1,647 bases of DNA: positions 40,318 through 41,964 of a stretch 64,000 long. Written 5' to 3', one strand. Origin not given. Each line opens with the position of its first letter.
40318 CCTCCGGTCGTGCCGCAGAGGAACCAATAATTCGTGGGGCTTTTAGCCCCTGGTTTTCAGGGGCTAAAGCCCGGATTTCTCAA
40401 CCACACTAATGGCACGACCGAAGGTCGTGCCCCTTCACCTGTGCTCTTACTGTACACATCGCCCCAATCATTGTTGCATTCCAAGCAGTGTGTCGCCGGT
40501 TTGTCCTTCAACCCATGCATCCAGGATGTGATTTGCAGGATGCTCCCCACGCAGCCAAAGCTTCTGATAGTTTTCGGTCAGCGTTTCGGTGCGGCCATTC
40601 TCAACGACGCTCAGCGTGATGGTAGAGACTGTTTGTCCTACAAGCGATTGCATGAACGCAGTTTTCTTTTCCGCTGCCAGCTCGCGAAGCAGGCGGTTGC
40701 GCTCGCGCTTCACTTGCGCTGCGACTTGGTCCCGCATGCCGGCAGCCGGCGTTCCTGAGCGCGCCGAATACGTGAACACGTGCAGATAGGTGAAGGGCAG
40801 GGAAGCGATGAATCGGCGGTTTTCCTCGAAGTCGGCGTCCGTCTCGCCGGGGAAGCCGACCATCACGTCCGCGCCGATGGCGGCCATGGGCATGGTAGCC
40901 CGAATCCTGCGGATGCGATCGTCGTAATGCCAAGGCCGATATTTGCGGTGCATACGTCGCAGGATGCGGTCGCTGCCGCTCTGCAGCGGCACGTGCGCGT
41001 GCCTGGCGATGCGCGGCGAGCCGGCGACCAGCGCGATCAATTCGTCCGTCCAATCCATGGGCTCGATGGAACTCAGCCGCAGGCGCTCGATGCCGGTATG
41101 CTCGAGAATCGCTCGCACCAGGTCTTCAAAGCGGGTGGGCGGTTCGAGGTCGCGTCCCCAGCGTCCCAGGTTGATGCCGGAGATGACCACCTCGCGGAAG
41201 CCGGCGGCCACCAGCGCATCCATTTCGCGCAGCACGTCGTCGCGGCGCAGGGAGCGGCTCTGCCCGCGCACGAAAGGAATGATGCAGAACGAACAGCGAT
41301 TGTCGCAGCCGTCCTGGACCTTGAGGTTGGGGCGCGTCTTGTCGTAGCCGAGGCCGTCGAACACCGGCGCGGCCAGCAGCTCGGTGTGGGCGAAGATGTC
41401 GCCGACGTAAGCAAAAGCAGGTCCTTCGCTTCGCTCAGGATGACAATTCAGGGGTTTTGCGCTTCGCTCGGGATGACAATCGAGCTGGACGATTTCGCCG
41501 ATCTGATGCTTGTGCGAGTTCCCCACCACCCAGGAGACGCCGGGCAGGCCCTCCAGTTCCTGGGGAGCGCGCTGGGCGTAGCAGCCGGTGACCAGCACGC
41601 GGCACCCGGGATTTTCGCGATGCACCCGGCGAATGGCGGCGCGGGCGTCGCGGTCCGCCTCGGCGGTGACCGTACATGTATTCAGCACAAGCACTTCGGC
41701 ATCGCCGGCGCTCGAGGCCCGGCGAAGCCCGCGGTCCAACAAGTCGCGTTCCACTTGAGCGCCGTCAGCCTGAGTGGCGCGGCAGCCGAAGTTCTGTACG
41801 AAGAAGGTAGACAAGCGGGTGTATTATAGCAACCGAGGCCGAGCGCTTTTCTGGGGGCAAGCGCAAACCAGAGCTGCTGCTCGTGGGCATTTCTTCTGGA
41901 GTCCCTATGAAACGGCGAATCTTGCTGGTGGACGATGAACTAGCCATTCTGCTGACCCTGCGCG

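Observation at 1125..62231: About 25 intergenic hairpins share one architecture (arms of 3-4 tandem 7-8 nt words) but use different words at different loci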

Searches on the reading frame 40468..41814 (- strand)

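Call 103: search_protein_families(library=pfam, proteins=[window:40468-41814:-], max_evalue=0.0001)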
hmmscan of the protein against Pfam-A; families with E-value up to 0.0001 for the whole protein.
window:40468-41814:- (448 aa): 2 families
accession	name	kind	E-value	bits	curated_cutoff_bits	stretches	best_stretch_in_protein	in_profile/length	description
PF04055.27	Radical_SAM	-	4.9e-22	79.3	29.5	1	165-335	2-165/166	Radical SAM superfamily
PF00919.26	UPF0004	-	7.6e-21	74.4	27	1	4-97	2-97/98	Uncharacterized protein family UPF0004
